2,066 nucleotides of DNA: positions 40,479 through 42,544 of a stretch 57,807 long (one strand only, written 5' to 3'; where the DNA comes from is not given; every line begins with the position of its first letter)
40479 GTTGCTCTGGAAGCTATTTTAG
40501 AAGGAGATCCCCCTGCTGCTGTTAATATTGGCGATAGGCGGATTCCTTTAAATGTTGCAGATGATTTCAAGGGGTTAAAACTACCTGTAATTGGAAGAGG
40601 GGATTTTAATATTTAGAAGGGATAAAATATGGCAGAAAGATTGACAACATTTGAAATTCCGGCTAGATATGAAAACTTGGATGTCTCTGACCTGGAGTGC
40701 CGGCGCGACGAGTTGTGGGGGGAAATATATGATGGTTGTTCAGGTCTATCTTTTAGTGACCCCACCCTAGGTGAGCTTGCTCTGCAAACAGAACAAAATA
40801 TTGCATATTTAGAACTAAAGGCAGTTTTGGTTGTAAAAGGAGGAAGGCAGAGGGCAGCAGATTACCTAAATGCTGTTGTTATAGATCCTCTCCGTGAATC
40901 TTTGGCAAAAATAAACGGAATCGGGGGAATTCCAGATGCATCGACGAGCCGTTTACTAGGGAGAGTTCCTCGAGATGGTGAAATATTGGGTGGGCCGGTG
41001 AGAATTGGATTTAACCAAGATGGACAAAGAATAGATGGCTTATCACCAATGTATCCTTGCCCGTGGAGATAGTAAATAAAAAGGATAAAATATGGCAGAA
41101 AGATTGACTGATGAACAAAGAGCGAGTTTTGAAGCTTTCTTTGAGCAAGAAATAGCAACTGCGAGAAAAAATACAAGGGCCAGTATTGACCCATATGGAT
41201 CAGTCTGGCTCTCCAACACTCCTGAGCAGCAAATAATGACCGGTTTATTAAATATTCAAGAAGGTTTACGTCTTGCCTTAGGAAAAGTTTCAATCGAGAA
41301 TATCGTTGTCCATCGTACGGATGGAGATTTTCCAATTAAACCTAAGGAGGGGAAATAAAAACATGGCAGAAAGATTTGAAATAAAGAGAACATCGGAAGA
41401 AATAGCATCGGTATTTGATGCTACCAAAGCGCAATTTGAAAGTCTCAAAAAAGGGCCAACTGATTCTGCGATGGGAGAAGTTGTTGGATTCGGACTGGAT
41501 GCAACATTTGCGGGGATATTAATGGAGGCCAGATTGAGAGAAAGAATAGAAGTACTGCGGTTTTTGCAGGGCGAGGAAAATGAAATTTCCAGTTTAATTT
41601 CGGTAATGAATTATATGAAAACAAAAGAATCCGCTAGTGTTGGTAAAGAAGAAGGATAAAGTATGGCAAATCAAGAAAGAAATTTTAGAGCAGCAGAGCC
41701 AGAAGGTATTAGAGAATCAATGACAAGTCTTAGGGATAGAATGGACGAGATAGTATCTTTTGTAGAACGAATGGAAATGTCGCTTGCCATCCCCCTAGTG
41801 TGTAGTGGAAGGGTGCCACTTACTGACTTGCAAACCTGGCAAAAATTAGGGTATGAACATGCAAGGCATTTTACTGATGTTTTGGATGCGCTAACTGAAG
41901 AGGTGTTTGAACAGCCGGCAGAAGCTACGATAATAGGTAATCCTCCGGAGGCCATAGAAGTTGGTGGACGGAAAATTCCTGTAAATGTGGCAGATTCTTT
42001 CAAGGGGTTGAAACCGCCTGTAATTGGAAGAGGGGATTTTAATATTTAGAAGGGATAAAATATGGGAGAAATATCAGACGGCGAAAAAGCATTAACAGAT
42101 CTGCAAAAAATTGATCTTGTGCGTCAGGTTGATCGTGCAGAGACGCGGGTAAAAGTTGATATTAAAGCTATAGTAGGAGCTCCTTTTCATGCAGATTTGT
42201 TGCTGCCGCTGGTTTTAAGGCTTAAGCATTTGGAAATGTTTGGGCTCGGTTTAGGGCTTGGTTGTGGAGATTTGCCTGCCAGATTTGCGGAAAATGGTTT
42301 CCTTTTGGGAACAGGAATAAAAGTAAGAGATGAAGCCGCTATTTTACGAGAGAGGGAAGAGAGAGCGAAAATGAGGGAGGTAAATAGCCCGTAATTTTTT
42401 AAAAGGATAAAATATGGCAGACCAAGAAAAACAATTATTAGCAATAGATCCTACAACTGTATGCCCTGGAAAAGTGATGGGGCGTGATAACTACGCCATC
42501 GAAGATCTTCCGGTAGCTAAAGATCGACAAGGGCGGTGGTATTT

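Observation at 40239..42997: groES and groEL are separated by an array of seven unrecognisable small ORFs, each headed by a copy of the groEL translation-initiation module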

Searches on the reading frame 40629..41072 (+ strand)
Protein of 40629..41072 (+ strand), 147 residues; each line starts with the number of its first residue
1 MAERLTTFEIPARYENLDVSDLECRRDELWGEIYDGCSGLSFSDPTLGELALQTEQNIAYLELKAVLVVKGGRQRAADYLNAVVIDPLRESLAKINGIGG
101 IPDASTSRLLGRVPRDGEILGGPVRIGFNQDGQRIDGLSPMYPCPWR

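Call 6: search_protein_families(library=pfam, max_evalue=1, proteins=[window:40629-41072:+])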
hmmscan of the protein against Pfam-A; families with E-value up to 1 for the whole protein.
window:40629-41072:+ (147 aa): 0 families

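Call 7: search_protein_families(library=phrogs, max_evalue=1, proteins=[window:40629-41072:+])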
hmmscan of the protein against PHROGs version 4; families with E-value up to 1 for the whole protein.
window:40629-41072:+ (147 aa): 0 families

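Call 8: search_protein_families(library=ncbifam, max_evalue=1, proteins=[window:40629-41072:+])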
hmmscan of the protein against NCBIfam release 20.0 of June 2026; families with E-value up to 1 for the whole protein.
window:40629-41072:+ (147 aa): 0 families

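Call 30: find_homologous_proteins(query=window:40629-41072:+, max_evalue=0.1)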
Query window:40629-41072:+ (147 aa): 1 proteins with E <= 0.1 among 49 candidates.
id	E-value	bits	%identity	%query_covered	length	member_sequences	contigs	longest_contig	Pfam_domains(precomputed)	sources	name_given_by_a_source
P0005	2.7e-93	328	100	100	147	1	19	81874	-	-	-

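Call 34: search_solved_structures(query=window:40629-41072:+, max_evalue=10, show_alignments=2)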
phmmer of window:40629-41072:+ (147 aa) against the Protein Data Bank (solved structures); distinct sequences matched with E-value up to 10: 5.
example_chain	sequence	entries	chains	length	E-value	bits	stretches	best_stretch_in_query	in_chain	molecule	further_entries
6xbd_A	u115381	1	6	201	0.1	15.6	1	6-58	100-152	Phospholipid ABC transporter-binding protein MlaD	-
4x28_D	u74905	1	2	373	0.15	15.1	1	20-138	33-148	Acyl-CoA dehydrogenase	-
3jbn_AL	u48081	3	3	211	2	11.5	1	74-105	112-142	60S ribosomal protein eL13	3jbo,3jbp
3j79_L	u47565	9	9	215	2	11.5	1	74-105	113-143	60S ribosomal protein eL13 | 60S ribosomal protein L13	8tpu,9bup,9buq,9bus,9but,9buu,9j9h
5umd_L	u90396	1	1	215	2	11.4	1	74-105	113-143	60S ribosomal protein L13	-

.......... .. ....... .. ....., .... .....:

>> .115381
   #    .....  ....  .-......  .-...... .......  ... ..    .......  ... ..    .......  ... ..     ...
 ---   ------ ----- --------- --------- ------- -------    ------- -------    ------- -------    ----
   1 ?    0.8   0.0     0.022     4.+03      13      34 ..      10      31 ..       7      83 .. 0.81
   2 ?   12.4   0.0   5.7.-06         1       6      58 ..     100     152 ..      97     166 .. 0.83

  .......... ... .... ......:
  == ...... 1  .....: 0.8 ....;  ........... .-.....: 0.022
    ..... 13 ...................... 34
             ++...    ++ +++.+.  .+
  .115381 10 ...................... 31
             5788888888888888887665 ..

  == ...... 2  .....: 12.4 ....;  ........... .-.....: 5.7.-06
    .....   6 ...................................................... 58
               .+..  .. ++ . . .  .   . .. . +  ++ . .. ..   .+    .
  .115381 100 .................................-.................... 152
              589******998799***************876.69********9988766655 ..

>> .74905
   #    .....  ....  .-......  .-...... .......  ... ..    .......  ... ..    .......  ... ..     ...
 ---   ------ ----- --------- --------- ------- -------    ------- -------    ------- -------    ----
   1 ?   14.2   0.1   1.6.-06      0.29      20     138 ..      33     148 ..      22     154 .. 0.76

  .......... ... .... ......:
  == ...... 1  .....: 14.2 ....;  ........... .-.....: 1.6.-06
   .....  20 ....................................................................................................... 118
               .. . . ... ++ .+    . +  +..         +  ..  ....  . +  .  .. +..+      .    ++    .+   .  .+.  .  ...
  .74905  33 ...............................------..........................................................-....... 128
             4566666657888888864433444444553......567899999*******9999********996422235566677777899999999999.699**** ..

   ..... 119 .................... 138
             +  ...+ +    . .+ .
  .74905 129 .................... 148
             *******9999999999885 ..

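Call 35: search_protein_families(library=padloc, max_evalue=1, proteins=[window:40629-41072:+])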
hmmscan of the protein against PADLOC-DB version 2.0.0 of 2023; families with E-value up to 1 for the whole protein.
window:40629-41072:+ (147 aa): 0 families

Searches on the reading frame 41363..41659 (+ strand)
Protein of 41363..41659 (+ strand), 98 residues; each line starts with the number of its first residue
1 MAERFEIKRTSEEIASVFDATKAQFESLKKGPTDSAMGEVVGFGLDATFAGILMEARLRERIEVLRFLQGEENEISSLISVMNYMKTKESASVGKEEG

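Call 6: search_protein_families(library=pfam, max_evalue=1, proteins=[window:41363-41659:+])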
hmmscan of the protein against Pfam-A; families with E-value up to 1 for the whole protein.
window:41363-41659:+ (98 aa): 1 family
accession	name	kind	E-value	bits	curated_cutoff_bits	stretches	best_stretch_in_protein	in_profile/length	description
PF02906.19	Fe_hyd_lg_C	-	0.027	14.6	22.1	1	10-94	153-225/245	Iron only hydrogenase large subunit, C-terminal domain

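Call 7: search_protein_families(library=phrogs, max_evalue=1, proteins=[window:41363-41659:+])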
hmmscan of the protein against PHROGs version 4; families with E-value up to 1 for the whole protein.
window:41363-41659:+ (98 aa): 0 families

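Call 8: search_protein_families(library=ncbifam, max_evalue=1, proteins=[window:41363-41659:+])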
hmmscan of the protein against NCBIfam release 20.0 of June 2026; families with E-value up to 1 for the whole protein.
window:41363-41659:+ (98 aa): 3 families
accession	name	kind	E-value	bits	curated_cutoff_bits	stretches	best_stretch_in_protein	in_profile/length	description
NF040762.1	Hydr_FeFe_Clost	exception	4.2e-05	22.4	900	1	10-65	379-434/572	ferredoxin hydrogenase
NF040763.1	FeFe_hydrog_A6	exception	0.00022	19.7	765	1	9-81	379-451/571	NADH-dependent [FeFe] hydrogenase, group A6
TIGR02512.1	FeFe_hydrog_A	subfamily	0.00089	18.2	405.95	1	7-68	239-300/375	[FeFe] hydrogenase, group A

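Call 31: search_solved_structures(query=window:41363-41659:+, max_evalue=10, show_alignments=3)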
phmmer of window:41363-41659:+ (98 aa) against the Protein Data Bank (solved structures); distinct sequences matched with E-value up to 10: 19.
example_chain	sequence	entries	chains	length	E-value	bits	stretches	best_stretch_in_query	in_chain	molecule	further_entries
5la3_A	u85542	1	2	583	0.18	15.6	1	10-68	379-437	Iron hydrogenase 1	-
1c4a_A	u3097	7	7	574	0.18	15.5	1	10-68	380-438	PROTEIN (FE-ONLY HYDROGENASE) | PROTEIN (PERIPLASMIC HYDROGENASE 1) | Iron hydrogenase 1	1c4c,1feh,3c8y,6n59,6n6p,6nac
9rjo_A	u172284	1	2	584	0.19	15.4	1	10-68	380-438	Iron hydrogenase 1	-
4xdd_A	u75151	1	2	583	0.19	15.4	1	10-68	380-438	Iron hydrogenase 1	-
9rj9_A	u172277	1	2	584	0.19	15.4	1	10-68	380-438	Iron hydrogenase 1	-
6glz_A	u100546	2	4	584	0.19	15.4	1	10-68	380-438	Iron hydrogenase 1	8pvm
6gly_A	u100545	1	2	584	0.19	15.4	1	10-68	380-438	Iron hydrogenase 1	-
9rjq_A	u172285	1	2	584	0.19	15.4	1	10-68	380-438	Iron hydrogenase 1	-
7qhf_A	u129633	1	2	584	0.19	15.4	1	10-68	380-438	Iron hydrogenase 1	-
4xdc_A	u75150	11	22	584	0.19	15.4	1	10-68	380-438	Iron hydrogenase 1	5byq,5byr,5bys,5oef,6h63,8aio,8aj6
6gm8_A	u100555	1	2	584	0.19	15.4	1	10-68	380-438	Iron hydrogenase 1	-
6gm4_A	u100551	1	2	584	0.19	15.4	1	10-68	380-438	Iron hydrogenase 1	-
8cjy_A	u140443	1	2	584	0.19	15.4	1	10-68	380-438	Iron hydrogenase 1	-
6gm0_A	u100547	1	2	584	0.19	15.4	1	10-68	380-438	Iron hydrogenase 1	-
6yf4_A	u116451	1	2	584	0.19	15.4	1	10-68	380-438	Iron hydrogenase 1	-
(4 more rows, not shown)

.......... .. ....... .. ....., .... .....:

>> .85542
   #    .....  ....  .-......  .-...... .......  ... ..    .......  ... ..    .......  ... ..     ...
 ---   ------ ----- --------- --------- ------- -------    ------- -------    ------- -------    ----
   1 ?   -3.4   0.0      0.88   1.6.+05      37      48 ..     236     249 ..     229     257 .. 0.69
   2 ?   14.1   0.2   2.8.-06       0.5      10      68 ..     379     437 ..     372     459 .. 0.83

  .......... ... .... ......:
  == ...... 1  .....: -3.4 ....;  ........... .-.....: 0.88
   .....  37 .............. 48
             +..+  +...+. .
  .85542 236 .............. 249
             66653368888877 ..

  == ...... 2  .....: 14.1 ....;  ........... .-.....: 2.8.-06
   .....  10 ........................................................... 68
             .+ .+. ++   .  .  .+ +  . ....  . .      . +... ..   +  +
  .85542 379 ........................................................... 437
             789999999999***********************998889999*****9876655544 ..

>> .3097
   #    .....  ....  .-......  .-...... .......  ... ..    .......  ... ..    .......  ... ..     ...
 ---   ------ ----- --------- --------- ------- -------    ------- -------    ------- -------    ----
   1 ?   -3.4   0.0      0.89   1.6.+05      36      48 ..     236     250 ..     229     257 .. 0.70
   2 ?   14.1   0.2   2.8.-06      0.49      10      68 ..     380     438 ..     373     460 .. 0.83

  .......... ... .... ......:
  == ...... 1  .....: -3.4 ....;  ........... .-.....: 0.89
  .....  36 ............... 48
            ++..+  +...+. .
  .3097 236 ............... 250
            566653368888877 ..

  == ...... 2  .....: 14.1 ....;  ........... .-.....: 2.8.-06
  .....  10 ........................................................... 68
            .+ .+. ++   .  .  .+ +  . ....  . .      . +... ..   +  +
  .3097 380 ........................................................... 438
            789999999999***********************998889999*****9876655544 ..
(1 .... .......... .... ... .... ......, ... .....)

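Call 35: search_protein_families(library=padloc, max_evalue=1, proteins=[window:41363-41659:+])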
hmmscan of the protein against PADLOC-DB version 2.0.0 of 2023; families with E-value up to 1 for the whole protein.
window:41363-41659:+ (98 aa): 0 families

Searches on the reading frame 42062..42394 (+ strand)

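Call 6: search_protein_families(library=pfam, max_evalue=1, proteins=[window:42062-42394:+])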
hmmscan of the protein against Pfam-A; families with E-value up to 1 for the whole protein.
window:42062-42394:+ (110 aa): 0 families

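Call 7: search_protein_families(library=phrogs, max_evalue=1, proteins=[window:42062-42394:+])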
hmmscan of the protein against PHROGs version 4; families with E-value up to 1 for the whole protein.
window:42062-42394:+ (110 aa): 2 families
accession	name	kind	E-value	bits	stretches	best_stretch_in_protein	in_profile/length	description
phrog_19237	-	moron, auxiliary metabolic gene and host takeover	0.17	13.2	1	76-108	21-52/98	membrane protein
phrog_3731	-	unknown function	0.17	12.7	1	21-81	69-129/169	-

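Call 8: search_protein_families(library=ncbifam, max_evalue=1, proteins=[window:42062-42394:+])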
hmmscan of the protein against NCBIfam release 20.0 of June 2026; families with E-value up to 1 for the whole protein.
window:42062-42394:+ (110 aa): 0 families

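Call 35: search_protein_families(library=padloc, max_evalue=1, proteins=[window:42062-42394:+])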
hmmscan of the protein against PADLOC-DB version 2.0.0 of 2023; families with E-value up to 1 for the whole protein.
window:42062-42394:+ (110 aa): 0 families
